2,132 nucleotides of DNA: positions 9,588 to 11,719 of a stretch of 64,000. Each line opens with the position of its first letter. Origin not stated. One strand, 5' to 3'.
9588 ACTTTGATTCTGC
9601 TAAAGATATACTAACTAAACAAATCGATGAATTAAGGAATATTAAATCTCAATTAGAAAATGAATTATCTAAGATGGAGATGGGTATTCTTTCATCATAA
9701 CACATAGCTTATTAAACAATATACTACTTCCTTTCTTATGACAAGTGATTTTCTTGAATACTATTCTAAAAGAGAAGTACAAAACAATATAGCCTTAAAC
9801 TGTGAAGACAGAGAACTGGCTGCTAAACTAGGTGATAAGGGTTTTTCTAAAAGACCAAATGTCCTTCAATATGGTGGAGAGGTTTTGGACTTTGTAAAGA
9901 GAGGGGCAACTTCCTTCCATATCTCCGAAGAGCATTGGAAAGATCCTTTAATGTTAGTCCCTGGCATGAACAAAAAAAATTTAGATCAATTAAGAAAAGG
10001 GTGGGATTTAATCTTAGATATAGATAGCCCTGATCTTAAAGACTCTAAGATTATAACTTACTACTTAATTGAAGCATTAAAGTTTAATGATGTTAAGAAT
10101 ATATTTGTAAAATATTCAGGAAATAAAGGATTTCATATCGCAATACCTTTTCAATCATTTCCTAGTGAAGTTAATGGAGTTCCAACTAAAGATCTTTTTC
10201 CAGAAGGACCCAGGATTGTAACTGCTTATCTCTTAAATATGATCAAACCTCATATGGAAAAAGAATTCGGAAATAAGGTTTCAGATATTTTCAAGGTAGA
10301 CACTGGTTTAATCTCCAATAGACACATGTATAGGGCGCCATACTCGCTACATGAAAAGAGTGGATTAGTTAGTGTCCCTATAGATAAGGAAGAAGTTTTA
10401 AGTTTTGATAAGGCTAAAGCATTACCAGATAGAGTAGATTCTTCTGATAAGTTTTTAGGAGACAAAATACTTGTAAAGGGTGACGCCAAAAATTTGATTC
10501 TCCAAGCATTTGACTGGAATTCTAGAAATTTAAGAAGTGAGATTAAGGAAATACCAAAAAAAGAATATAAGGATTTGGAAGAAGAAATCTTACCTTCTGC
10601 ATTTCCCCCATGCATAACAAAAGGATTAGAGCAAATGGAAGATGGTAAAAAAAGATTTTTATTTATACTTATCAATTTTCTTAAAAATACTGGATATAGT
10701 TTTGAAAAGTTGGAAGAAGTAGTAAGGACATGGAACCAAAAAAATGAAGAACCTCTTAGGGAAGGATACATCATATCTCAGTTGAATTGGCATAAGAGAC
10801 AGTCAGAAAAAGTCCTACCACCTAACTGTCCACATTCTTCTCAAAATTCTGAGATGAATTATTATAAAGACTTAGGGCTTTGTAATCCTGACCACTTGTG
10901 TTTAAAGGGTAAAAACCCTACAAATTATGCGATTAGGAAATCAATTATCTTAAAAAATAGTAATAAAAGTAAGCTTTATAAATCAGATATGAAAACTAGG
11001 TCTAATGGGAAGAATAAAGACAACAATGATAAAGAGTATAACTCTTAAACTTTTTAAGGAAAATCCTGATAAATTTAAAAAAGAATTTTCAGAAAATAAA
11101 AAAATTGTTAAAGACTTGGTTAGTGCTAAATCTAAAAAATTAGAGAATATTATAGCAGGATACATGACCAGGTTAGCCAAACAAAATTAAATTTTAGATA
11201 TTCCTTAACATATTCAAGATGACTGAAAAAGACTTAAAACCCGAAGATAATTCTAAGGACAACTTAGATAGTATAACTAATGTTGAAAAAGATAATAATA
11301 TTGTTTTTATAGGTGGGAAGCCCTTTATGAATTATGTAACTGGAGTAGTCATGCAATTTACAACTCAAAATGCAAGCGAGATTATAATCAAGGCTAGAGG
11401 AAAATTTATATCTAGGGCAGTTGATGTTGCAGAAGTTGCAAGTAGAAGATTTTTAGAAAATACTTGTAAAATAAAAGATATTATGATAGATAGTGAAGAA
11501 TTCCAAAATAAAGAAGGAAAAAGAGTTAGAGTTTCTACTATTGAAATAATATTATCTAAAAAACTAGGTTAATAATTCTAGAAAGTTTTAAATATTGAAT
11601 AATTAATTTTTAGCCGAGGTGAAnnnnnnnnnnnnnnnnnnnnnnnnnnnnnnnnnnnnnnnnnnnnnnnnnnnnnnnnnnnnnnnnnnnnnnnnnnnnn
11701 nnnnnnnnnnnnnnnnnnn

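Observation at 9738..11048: Single-polypeptide primase: PriS catalytic core fused to a four-Cys helical C-terminal domain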

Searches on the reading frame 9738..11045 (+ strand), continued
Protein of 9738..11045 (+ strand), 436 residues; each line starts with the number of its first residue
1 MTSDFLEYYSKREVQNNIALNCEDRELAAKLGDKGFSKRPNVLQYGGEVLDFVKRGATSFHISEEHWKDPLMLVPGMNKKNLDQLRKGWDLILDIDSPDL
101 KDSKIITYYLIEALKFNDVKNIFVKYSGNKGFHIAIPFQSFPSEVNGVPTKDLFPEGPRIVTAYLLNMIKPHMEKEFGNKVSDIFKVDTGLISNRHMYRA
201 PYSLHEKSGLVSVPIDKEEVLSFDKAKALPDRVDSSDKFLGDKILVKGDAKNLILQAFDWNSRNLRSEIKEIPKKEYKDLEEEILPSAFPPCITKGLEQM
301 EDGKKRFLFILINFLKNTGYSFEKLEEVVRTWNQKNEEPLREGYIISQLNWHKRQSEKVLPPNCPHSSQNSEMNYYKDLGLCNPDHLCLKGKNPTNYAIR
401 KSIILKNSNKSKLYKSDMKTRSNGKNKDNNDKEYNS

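Call 32: predict_structure(alignment_id=A1)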
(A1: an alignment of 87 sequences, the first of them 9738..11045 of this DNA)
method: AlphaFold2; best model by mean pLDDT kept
length: 436 residues; sequences in the alignment: 87
mean_pLDDT: 87.5   pTM: 0.64
mean pLDDT of the five models: 87.5, 87.3, 85.9, 85.6, 85.4
residues with pLDDT >= 90: 308; 70-90: 71; 50-70: 37; < 50: 20
segments of 3 or more residues with pLDDT < 50: 272-274, 422-435
pLDDT, mean of each block of 10 residues (from residue 1): 80 95 94 90 93 94 95 91 95 92 96 97 95 96 96 94 94 89 65 78 94 96 96 88 82 97 76 55 91 94 94 95 96 96 95 89 89 87 90 93 79 54 40 44
secondary structure, 60 per line:
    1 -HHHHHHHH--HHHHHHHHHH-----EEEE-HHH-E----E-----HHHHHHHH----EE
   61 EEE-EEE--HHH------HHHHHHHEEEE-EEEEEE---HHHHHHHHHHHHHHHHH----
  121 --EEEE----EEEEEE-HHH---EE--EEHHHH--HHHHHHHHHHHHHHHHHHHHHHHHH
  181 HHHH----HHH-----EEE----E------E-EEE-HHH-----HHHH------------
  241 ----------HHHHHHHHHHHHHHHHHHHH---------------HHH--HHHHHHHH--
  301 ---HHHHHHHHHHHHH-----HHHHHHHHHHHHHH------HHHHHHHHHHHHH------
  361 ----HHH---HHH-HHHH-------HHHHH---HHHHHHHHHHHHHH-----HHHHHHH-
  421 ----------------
elements in order: H2-9 H12-21 E27-30 H47-54 E59-63 E65-67 H79-85 E86-89 E91-96 H100-116 E123-126 E131-136 H150-153 H156-184 E197-199 E213-215 H225-228 H251-270 H291-298 H304-316 H322-335 H342-354 H375-378 H386-390 H394-407 H413-419

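Call 35: fold_search(model_id=the predicted structure, library=pdb)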
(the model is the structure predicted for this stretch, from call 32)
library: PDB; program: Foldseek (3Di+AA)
matches with E <= 10: 120; with E <= 0.001: 58
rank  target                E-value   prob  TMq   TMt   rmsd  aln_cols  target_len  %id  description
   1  6sa1_D                3.4e-08  1.00  0.46  0.60   4.1       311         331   13  Post catalytic complex of Prim-PolC from Mycobacterium smegmatis with gapped DNA and 3'-dUTP (released 2020-11-18)
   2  6sa0_A                4.9e-08  1.00  0.46  0.59   4.2       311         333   13  Ternary complex of Prim-PolC from Mycobacterium smegmatis with 2nt gapped DNA and UpNHpp (released 2020-11-18)
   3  6sa1_A                9.9e-08  1.00  0.44  0.57   4.5       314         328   14  Post catalytic complex of Prim-PolC from Mycobacterium smegmatis with gapped DNA and 3'-dUTP (released 2020-11-18)
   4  5op0_A                1.3e-07  1.00  0.46  0.59   4.0       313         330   13  Structure of Prim-PolC from Mycobacterium smegmatis (released 2017-11-15)
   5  5op0_B                1.4e-07  1.00  0.46  0.59   3.7       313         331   13  Structure of Prim-PolC from Mycobacterium smegmatis (released 2017-11-15)
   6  8g9f_D                4.9e-07  1.00  0.32  0.36  16.7       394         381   15  Complete auto-inhibitory complex of Xenopus laevis DNA polymerase alpha-primase (released 2023-04-12)
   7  4rr2_C                1.0e-06  1.00  0.33  0.37  16.1       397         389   16  Crystal structure of human primase (released 2015-01-21)
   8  4mm2_B                1.6e-06  1.00  0.32  0.35  16.8       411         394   14  Crystal structure of yeast primase catalytic subunit (released 2014-09-10)
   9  2iru_A                1.8e-06  1.00  0.37  0.54   6.1       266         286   17  Crystal Structure of the Polymerase Domain from Mycobacterium tuberculosis Ligase D (released 2007-01-02)
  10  6r4s_A                2.1e-06  1.00  0.34  0.38  15.2       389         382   14  Crystal structure of the Pri1 subunit of human primase bound to ATP (released 2019-09-11)
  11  5dmu                  2.2e-06  1.00  0.39  0.54   7.3       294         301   13  Structure of the NHEJ polymerase from Methanocella paludicola (released 2015-10-07)
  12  4bpx_A                2.2e-06  1.00  0.33  0.37  16.2       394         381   14  Crystal structure of human primase in complex with the primase- binding motif of DNA polymerase alpha (released 2013-09-25)
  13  2irx                  2.3e-06  1.00  0.36  0.54   6.0       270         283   14  Crystal Structure of the Polymerase Domain from Mycobacterium tuberculosis Ligase D with GTP and Manganese. (released 2007-01-02)
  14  4bpu_A                2.3e-06  1.00  0.35  0.39  15.7       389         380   15  Crystal structure of human primase in heterodimeric form, comprising PriS and truncated PriL lacking the C-terminal Fe (released 2013-09-25)
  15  9f28_A                2.4e-06  1.00  0.36  0.45  15.0       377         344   15  Crystal structure of the heterodimeric primase from pyrococcus abyssi (deletion of the PriL-CTD domain) (released 2024-12-04)
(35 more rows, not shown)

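Call 38: search_solved_structures(query=A1, max_evalue=1, show_alignments=0)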
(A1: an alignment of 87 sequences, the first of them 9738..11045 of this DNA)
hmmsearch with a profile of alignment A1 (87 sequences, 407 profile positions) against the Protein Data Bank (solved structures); distinct sequences matched with E-value up to 1: 14.
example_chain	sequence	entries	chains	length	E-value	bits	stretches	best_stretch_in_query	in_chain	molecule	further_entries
8d0b_D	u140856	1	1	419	0.00034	22.8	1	195-244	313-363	DNA primase small subunit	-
4rr2_A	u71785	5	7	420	0.00035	22.8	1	195-244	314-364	DNA primase small subunit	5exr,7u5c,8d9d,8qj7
4mhq_A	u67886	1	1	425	0.00035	22.8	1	195-244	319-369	DNA primase small subunit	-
4bpu_A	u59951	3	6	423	0.00036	22.8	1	195-244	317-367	DNA PRIMASE SMALL SUBUNIT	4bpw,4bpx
8vy3_A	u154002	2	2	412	0.00036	22.8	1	195-244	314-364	DNA primase small subunit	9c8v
6r4s_A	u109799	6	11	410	0.00037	22.7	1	195-243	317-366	DNA primase small subunit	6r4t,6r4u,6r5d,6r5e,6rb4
8d0k_D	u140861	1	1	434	0.00037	22.7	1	195-244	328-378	DNA primase small subunit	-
7opl_C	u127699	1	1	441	0.00039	22.7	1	195-244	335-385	DNA primase small subunit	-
8b9d_O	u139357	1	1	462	0.00043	22.5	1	195-244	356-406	DNA primase small subunit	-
9f26_B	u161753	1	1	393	0.00045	22.5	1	361-404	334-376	DNA primase large subunit PriL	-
4lik_A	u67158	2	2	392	0.0013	20.9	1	195-224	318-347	DNA primase small subunit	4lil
8g9f_D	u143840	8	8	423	0.0049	19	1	195-227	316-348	DNA primase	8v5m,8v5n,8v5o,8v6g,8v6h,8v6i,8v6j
1zt2_A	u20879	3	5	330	0.031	16.4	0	122-213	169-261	DNA primase small subunit | DNA primase small subunit PriS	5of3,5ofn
3u24_A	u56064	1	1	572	0.13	14.4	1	45-83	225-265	putative Lipoprotein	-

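Call 61: find_encoding_contigs(protein=window:9738-11045:+, flank=2000, max_places=4)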
Protein window:9738-11045:+ (436 aa): 16 contigs read that carry it; 4 places shown.
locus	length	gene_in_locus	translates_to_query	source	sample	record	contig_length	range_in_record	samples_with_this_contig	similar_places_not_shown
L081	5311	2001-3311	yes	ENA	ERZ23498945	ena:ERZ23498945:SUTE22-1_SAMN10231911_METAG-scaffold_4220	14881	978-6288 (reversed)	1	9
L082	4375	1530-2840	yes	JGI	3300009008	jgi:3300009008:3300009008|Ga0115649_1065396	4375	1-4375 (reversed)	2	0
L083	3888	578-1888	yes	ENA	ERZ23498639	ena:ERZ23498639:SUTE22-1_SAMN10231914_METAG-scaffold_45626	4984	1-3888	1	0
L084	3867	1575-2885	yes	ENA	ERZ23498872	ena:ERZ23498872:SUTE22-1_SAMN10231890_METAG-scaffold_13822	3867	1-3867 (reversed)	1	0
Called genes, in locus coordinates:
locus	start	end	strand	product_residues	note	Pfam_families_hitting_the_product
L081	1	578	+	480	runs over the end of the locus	PF00344:SecY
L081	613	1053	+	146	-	PF01956:EMC3_TMCO1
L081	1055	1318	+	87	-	PF01199:Ribosomal_L34e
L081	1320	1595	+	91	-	-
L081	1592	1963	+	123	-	PF02996:Prefoldin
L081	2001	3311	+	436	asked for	PF01896:DNA_primase_S (faint)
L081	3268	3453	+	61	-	PF00833:Ribosomal_S17e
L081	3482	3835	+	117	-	PF01918:Alba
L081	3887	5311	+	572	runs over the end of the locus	PF00999:Na_H_Exchanger, PF02254:TrkA_N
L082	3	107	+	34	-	?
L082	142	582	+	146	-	PF01956:EMC3_TMCO1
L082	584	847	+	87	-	PF01199:Ribosomal_L34e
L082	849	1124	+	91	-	-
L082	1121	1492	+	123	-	PF02996:Prefoldin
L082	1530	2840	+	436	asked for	PF01896:DNA_primase_S (faint)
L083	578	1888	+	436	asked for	PF01896:DNA_primase_S (faint)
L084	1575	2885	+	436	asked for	PF01896:DNA_primase_S (faint)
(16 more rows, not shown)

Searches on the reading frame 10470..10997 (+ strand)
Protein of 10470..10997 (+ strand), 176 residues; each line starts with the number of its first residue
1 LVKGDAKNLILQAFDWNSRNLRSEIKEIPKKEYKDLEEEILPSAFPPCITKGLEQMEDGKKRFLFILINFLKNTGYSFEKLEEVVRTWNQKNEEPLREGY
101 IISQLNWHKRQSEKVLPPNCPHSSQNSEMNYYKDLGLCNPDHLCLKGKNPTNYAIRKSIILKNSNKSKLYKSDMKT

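Call 43: predict_structure(alignment_id=A2)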
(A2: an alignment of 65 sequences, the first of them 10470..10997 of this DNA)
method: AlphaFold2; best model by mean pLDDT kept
length: 176 residues; sequences in the alignment: 65
mean_pLDDT: 88.0   pTM: 0.76
mean pLDDT of the five models: 88.0, 87.8, 87.3, 86.6, 86.2
residues with pLDDT >= 90: 109; 70-90: 40; 50-70: 26; < 50: 1
segments of 3 or more residues with pLDDT < 50: none
pLDDT, mean of each block of 10 residues (from residue 1): 74 87 65 81 96 95 98 96 98 97 97 92 86 92 91 94 71 64
secondary structure, 60 per line:
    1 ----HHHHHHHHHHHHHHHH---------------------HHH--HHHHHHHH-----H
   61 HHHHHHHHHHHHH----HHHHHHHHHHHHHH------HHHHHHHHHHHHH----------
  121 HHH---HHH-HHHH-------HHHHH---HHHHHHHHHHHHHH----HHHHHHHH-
elements in order: H5-20 H47-54 H60-73 H78-91 H98-110 H131-134 H142-146 H150-163 H168-175

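Call 45: fold_search(model_id=the predicted structure, library=pdb)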
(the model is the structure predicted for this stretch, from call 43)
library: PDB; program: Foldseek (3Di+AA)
matches with E <= 10: 23; with E <= 0.001: 0
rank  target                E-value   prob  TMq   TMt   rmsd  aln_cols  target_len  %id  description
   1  5of3_C                3.1e-01  0.91  0.34  0.52   5.2        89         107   19  Crystal structure of the heterotrimeric PriSLX primase from S. solfataricus. (released 2017-11-29)
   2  4wyh                  5.3e-01  0.96  0.34  0.56   2.3        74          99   23  Crystal structure of PriX from the hyperthermophilic archaeon Sulfolobus solfataricus (released 2015-06-24)
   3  5of3_F                6.3e-01  0.84  0.38  0.61   3.6        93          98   19  Crystal structure of the heterotrimeric PriSLX primase from S. solfataricus. (released 2017-11-29)
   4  7yzk_A                3.8e+00  0.03  0.20  0.12  12.9       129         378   12  Structure of Mycobacterium tuberculosis adenylyl cyclase Rv1625c / Cya (released 2022-08-31)
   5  4ni7_A                4.0e+00  0.03  0.17  0.19  19.1       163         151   16  Crystal structure of human interleukin 6 in complex with a modified nucleotide aptamer (SOMAMER SL1025) (released 2014-01-22)
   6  7tl4                  4.3e+00  0.11  0.35  0.34   7.5       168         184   13  Crystal Structure of Yeast p58C Multi-Tyrosine Mutant 6YF (released 2022-06-29)
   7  2pp4_MODEL_1_A        4.5e+00  0.04  0.18  0.26  12.2       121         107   14  Solution Structure of ETO-TAFH refined in explicit solvent (released 2007-06-19)
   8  3net_A                5.4e+00  0.05  0.22  0.11   9.5       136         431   12  Crystal structure of histidyl-tRNA synthetase from Nostoc sp. PCC 7120 (released 2010-08-04)
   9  8qy5_B                5.7e+00  0.01  0.16  0.16  16.6       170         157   14  Structure of interleukin 6. (released 2024-02-21)
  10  3lgb_A                6.1e+00  0.11  0.38  0.37   7.4       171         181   13  Crystal Structure of the Fe-S Domain of the yeast DNA primase (released 2010-04-21)
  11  8e73_AC               6.1e+00  0.07  0.19  0.34   7.9        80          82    8  Vigna radiata supercomplex I+III2 (full bridge) (released 2023-01-11)
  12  5kbx_A                6.8e+00  0.02  0.17  0.19  20.1       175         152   12  Co-crystal structure of the Saccharomyces cerevisiae histidine phosphotransfer signaling protein Ypd1 and the receiver (released 2017-06-07)
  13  3vw4_B                7.2e+00  0.10  0.22  0.30   4.6        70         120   14  Crystal structure of the DNA-binding domain of ColE2-P9 Rep in complex with the replication origin (released 2013-07-31)
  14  8fod_B                7.2e+00  0.10  0.40  0.19   7.5       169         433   16  Cryo-EM structure of S. cerevisiae DNA polymerase alpha-primase complex in Apo state conformation II (released 2023-05-31)
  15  2w2h_B                7.2e+00  0.03  0.19  0.14  14.9       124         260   11  Structural basis of transcription activation by the Cyclin T1-Tat-TAR RNA complex from EIAV (released 2008-12-09)
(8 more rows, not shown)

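Call 47: search_solved_structures(query=window:10470-10997:+, max_evalue=10, show_alignments=4)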
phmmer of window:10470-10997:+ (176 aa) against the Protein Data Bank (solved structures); distinct sequences matched with E-value up to 10: 2.
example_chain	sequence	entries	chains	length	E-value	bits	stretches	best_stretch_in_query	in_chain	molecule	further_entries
9f26_B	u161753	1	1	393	0.0087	19.2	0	22-67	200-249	DNA primase large subunit PriL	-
7bqr_A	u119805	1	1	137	0.21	14.7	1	28-87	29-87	Mussoc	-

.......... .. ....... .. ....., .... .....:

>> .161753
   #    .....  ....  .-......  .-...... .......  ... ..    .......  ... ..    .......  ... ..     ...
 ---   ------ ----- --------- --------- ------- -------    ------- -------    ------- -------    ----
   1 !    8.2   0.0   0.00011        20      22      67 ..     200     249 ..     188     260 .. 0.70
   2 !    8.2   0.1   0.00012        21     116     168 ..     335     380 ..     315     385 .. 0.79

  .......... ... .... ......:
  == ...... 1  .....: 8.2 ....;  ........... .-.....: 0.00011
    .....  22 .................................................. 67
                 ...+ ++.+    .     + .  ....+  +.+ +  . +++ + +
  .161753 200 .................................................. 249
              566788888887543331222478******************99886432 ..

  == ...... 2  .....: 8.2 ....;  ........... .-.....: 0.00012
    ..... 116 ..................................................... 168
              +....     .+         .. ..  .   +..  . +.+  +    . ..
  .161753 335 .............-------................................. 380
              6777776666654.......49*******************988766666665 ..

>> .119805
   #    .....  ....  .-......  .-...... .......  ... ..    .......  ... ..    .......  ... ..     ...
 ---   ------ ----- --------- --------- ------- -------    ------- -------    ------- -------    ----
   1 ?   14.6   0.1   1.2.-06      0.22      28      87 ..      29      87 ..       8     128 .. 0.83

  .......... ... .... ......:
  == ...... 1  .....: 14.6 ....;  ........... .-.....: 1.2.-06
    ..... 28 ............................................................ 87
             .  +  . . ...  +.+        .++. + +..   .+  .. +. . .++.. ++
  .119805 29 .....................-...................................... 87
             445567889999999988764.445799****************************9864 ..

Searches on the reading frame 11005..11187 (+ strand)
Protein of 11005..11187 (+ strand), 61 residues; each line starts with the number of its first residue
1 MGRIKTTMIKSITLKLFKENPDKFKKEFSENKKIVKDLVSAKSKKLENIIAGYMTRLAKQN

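Call 26: search_protein_families(library=pfam, proteins=[window:11005-11187:+], max_evalue=0.01)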
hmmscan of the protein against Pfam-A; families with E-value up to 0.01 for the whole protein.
window:11005-11187:+ (61 aa): 1 family
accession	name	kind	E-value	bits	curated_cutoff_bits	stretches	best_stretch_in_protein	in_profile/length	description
PF00833.23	Ribosomal_S17e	-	6e-11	42.8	22.8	1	1-60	1-60/122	Ribosomal S17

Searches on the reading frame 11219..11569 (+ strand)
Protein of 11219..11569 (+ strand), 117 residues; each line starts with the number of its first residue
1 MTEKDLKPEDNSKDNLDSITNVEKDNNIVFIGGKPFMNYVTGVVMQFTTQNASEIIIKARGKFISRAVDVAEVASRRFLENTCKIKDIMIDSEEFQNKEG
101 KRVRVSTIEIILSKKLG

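Call 26: search_protein_families(library=pfam, proteins=[window:11219-11569:+], max_evalue=0.01)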
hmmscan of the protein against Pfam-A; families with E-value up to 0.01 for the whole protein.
window:11219-11569:+ (117 aa): 1 family
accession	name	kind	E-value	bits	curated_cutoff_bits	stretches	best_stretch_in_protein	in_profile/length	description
PF01918.27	Alba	-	5.5e-16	58.5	25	1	27-91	1-65/66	Alba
